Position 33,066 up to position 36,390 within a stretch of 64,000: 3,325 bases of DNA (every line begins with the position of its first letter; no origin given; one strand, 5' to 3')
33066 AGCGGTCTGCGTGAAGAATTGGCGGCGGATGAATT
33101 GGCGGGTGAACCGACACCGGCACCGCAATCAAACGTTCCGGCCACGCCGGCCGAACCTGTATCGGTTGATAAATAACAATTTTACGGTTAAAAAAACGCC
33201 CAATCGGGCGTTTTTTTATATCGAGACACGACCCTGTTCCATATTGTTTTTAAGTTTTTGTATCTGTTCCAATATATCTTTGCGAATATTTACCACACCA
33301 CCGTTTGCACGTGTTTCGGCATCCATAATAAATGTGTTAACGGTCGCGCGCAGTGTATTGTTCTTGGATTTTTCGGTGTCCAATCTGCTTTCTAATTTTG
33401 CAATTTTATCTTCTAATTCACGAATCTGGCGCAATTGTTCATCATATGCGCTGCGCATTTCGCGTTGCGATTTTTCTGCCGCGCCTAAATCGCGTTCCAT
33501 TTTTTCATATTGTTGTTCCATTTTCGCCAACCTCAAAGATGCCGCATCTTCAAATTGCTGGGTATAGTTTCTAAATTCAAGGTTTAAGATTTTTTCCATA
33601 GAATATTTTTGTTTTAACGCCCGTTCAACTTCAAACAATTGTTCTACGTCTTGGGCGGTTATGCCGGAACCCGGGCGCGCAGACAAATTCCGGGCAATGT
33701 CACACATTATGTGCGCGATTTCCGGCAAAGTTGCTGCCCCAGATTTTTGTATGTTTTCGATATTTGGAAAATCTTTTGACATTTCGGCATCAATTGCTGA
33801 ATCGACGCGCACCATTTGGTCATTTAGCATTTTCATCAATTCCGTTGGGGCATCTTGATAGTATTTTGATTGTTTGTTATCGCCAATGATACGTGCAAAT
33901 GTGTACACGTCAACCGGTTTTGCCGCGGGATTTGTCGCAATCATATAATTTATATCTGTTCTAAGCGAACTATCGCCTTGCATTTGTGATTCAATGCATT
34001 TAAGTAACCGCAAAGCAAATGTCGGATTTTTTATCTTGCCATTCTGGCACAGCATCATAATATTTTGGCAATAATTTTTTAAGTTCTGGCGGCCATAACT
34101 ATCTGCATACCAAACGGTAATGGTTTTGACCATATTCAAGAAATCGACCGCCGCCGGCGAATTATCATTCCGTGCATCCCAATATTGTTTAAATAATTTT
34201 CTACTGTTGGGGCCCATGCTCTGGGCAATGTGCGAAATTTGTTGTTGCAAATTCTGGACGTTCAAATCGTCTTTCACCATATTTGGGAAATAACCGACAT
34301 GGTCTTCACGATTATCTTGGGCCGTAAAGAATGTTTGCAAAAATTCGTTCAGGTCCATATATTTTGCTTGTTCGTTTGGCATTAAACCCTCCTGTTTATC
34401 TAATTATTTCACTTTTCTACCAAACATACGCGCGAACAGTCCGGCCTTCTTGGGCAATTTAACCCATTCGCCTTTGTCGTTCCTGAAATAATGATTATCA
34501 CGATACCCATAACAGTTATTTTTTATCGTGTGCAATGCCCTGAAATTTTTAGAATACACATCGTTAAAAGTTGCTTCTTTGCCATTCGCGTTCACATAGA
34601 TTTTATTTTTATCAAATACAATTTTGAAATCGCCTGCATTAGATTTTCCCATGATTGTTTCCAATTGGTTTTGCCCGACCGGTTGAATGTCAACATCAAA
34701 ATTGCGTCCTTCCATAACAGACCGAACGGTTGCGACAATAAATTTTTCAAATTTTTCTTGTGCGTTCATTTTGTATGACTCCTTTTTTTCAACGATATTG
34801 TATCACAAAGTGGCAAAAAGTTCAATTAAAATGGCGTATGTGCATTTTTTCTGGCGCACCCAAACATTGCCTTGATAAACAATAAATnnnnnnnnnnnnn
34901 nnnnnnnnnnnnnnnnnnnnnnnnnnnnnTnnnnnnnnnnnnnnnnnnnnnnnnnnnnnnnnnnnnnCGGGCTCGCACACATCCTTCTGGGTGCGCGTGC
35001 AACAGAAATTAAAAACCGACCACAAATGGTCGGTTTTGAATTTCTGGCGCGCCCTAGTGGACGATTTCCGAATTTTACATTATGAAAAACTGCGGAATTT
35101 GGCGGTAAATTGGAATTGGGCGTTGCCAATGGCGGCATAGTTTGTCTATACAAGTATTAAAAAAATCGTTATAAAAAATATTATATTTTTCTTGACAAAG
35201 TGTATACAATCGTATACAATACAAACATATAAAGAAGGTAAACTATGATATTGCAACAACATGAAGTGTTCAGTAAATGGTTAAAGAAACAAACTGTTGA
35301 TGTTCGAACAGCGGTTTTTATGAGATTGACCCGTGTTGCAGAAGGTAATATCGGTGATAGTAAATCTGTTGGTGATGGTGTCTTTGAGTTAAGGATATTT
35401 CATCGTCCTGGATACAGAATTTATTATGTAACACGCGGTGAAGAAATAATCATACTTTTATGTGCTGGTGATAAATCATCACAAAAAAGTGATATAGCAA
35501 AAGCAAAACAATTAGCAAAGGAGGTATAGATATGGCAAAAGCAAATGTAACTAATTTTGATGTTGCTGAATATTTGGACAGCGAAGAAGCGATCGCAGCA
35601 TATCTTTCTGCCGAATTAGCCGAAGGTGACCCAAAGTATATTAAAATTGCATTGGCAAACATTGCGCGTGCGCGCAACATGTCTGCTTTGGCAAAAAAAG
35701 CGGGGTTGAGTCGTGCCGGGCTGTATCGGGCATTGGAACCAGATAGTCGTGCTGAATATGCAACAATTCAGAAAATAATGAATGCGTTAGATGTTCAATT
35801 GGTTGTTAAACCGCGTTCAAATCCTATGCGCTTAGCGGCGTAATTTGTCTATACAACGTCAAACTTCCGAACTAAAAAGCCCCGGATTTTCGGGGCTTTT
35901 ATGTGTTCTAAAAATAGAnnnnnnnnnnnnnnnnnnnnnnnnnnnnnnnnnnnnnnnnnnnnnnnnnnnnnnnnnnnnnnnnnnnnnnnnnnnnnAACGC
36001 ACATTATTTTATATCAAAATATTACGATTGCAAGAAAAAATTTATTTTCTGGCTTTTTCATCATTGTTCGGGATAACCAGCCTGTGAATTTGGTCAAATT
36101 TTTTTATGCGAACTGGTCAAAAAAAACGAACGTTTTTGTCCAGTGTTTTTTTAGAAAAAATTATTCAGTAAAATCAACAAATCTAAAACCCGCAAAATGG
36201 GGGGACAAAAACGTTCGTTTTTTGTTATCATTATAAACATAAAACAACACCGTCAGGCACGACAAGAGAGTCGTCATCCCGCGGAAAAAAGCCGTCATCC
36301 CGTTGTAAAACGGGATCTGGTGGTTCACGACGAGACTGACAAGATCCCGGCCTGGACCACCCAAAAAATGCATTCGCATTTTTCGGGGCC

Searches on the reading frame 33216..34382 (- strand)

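Call 12: search_protein_families(library=pfam, proteins=[window:33216-34382:-], max_evalue=0.01)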
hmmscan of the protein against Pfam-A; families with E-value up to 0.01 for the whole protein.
window:33216-34382:- (388 aa): 2 families
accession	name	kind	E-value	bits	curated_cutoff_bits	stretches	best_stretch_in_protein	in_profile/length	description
PF19220.6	Rod_CreS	-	0.00068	19.2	100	1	248-344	77-172/359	Crescentin, rod domain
PF08663.15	HalX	-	0.0044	17.8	23.2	1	310-341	2-33/68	HalX domain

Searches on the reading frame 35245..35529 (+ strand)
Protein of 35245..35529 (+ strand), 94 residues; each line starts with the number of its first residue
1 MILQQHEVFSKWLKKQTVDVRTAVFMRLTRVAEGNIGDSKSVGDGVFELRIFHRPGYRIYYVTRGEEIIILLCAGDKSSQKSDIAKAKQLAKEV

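Call 12: search_protein_families(library=pfam, proteins=[window:35245-35529:+], max_evalue=0.01)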
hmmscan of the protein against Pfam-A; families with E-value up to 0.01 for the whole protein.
window:35245-35529:+ (94 aa): 1 family
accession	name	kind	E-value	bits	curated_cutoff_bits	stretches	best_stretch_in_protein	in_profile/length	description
PF05973.20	Gp49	-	3e-10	40.5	23.9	1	11-90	1-88/90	Phage derived protein Gp49-like (DUF891)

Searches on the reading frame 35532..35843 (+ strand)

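Call 12: search_protein_families(library=pfam, proteins=[window:35532-35843:+], max_evalue=0.01)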
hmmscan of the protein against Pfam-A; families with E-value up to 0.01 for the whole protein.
window:35532-35843:+ (103 aa): 3 families
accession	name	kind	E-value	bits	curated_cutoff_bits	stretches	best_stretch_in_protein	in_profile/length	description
PF21716.3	dnstrm_HI1420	-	2.3e-29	101.6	27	1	6-93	2-89/90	Probable addiction module antidote protein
PF13443.12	HTH_26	-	0.0015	19.2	22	1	48-90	9-54/63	Cro/C1-type HTH DNA-binding domain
PF01381.28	HTH_3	-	0.0015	18.9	23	1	47-90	7-52/55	Helix-turn-helix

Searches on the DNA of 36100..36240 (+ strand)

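Call 108: search_dna_similar(query=window:36100-36240:+, collection=plasmids, mode=distant, max_evalue=0.01, max_rows=5)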
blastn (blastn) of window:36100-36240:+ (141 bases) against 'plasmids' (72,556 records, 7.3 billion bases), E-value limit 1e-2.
No match.
